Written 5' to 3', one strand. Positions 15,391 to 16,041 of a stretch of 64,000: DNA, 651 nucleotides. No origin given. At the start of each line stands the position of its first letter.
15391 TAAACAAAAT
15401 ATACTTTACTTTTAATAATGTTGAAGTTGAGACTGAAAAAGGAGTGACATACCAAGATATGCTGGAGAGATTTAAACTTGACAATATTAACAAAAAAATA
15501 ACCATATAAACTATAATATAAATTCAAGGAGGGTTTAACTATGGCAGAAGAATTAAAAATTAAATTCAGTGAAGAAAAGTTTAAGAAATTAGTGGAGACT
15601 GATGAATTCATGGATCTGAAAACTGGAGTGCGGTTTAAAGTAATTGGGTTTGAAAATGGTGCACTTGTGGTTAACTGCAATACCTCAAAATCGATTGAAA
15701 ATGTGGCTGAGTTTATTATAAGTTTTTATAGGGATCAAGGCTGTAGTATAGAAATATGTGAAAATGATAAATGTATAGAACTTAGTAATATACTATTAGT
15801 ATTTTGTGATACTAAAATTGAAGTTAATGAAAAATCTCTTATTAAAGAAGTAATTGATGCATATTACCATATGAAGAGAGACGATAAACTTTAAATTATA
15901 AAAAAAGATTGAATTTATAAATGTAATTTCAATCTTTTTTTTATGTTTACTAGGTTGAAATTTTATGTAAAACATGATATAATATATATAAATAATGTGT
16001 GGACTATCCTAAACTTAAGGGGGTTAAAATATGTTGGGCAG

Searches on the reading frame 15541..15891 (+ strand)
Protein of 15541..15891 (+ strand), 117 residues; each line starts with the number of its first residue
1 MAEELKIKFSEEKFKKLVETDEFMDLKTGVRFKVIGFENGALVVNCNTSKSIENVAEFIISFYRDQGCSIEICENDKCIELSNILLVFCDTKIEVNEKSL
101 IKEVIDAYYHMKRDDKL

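Call 51: search_protein_families(library=pfam, proteins=[window:15541-15891:+], max_evalue=0.0001)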
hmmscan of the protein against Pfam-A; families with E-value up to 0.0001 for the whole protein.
window:15541-15891:+ (117 aa): 1 family
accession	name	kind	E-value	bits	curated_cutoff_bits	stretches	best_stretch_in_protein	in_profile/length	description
PF16012.10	DUF4780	-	3.9e-05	23.7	24.5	1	15-99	31-115/176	Domain of unknown function (DUF4780)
